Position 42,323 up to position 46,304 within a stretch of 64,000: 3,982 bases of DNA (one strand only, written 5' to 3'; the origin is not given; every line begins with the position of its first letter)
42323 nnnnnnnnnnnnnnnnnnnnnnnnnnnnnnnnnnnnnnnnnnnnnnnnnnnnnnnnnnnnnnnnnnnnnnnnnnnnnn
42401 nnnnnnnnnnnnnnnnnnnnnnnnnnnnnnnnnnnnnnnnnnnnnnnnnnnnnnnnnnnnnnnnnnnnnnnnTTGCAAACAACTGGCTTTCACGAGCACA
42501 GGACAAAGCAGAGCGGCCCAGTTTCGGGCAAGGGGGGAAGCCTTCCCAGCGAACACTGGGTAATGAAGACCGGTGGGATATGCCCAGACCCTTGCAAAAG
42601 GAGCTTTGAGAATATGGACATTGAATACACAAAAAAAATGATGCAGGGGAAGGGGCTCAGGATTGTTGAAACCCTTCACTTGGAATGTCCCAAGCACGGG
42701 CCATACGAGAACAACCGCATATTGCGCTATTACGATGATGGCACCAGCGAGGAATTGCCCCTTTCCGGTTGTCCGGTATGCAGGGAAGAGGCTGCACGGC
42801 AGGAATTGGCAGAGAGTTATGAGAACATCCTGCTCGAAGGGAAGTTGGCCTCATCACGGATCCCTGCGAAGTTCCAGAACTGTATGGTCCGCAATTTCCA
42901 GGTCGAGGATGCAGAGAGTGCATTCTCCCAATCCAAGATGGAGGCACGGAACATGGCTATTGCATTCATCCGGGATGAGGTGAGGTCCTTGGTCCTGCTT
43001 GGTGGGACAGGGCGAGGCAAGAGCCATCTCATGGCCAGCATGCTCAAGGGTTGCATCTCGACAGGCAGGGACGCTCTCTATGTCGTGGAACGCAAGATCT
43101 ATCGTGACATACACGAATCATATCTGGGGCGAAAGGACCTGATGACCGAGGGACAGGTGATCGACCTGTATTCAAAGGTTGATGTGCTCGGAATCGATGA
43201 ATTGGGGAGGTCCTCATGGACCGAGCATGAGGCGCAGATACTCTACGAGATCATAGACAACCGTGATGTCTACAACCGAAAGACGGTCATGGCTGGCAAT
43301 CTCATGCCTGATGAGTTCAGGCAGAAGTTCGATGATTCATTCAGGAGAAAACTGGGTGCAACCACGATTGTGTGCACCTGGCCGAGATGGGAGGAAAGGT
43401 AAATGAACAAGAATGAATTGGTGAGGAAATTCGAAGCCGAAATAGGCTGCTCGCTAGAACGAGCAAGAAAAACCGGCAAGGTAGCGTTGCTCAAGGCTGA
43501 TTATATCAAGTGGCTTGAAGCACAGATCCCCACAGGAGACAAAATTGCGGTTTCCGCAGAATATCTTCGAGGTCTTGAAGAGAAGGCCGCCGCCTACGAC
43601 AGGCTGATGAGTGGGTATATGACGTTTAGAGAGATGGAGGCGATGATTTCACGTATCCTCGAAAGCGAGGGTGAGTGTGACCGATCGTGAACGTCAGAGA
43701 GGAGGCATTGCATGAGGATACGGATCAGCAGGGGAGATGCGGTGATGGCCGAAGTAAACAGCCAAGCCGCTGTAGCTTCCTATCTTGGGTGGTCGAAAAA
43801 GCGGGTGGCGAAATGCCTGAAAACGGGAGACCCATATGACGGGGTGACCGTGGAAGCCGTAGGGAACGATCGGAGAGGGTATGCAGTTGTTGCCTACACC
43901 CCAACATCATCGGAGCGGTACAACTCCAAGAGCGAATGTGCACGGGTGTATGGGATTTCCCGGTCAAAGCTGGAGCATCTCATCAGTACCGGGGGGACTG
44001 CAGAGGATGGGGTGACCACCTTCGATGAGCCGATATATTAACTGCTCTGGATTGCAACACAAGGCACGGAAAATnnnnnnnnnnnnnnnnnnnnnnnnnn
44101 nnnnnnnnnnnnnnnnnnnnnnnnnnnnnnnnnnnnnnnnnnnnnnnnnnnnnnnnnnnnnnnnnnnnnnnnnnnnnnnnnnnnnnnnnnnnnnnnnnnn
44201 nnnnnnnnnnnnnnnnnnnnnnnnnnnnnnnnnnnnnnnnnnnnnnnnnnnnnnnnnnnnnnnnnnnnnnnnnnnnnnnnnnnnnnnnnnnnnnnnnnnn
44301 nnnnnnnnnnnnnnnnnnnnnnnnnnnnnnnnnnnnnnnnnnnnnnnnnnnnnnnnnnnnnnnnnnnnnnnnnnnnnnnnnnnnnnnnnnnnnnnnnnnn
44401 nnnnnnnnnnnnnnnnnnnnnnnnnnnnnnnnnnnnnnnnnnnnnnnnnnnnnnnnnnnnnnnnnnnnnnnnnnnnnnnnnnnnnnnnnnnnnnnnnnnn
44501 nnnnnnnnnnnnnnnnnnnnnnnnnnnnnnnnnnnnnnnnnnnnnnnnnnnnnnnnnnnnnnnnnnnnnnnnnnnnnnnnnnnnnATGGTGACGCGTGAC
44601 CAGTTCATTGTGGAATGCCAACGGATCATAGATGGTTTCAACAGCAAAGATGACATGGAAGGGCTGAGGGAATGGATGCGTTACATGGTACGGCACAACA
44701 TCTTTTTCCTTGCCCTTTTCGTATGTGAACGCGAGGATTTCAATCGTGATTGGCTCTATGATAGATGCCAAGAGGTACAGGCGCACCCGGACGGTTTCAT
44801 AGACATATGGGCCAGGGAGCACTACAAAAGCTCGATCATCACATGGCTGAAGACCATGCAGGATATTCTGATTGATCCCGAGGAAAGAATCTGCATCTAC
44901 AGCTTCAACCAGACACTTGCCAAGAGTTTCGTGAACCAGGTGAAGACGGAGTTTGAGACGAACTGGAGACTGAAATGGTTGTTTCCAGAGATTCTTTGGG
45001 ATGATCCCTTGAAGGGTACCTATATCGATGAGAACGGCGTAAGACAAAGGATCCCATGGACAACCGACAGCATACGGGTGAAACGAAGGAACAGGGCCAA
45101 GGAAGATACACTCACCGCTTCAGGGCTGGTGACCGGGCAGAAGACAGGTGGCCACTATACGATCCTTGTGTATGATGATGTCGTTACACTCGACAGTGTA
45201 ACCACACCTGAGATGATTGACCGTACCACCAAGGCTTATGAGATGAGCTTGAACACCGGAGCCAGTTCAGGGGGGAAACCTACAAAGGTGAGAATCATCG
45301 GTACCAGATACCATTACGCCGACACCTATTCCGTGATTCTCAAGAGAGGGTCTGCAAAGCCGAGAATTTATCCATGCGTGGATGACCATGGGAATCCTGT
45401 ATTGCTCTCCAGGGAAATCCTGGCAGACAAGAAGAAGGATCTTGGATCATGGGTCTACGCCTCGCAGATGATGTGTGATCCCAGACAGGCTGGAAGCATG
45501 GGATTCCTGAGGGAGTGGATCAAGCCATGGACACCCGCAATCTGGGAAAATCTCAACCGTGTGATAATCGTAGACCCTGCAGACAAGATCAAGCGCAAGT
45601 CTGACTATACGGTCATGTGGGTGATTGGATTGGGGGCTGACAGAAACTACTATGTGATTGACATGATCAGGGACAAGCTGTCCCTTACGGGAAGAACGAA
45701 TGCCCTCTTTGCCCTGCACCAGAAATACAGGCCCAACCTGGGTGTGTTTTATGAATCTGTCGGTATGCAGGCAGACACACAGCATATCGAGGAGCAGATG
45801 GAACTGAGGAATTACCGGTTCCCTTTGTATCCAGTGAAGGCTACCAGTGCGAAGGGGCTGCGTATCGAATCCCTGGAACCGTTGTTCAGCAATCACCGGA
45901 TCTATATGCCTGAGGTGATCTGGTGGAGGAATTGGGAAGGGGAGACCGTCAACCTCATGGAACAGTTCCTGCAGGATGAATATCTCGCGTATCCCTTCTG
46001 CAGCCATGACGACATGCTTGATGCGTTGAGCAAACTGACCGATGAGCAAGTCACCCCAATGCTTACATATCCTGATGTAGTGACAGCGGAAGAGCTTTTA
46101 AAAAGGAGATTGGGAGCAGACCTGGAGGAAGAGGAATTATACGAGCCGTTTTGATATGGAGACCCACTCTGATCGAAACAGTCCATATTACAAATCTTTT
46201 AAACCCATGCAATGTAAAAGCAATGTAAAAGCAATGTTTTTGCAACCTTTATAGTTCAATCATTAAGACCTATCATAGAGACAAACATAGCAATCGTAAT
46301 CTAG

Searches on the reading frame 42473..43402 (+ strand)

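Call 11: search_protein_families(library=phrogs, proteins=[window:42473-43402:+], max_evalue=0.001)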
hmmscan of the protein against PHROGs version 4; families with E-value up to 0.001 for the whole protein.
window:42473-43402:+ (309 aa): 4 families
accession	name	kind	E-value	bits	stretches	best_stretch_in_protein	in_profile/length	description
phrog_50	-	DNA, RNA and nucleotide metabolism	1.2e-39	137.8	1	48-288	252-487/570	DnaC-like helicase loader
phrog_3277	-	DNA, RNA and nucleotide metabolism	7.6e-20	72.4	1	168-287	8-129/168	DnaC-like helicase loader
phrog_26922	-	DNA, RNA and nucleotide metabolism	7.1e-06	27.6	1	233-285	9-61/92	DnaC-like helicase loader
phrog_27475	-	unknown function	0.00072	19.1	1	162-286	435-554/599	-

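Call 12: search_protein_families(library=pfam, proteins=[window:42473-43402:+], max_evalue=0.001)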
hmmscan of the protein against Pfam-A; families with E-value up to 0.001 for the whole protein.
window:42473-43402:+ (309 aa): 1 family
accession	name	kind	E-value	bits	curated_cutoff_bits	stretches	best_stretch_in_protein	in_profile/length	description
PF01695.23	IstB_IS21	-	4.8e-11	43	24.1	1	160-289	83-206/238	IstB-like ATP binding protein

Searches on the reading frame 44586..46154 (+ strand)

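Call 11: search_protein_families(library=phrogs, proteins=[window:44586-46154:+], max_evalue=0.001)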
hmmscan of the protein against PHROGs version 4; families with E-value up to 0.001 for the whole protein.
window:44586-46154:+ (522 aa): 4 families
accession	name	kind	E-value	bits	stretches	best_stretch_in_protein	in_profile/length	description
phrog_38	-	head and packaging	7.1e-55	188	1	26-487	272-702/760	terminase large subunit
phrog_5573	-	head and packaging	6.8e-15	56.2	1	274-488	32-234/250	terminase large subunit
phrog_979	-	head and packaging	3.3e-11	43.6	1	300-484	409-595/642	terminase large subunit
phrog_4758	-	head and packaging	3.5e-05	24.3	1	79-255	68-221/243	terminase large subunit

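Call 12: search_protein_families(library=pfam, proteins=[window:44586-46154:+], max_evalue=0.001)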
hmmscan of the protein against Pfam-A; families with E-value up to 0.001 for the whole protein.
window:44586-46154:+ (522 aa): 1 family
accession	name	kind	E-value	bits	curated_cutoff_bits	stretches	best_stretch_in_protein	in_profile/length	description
PF17289.8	Terminase_6C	-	4.7e-06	27.1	22.6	1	328-483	2-150/155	Terminase RNaseH-like domain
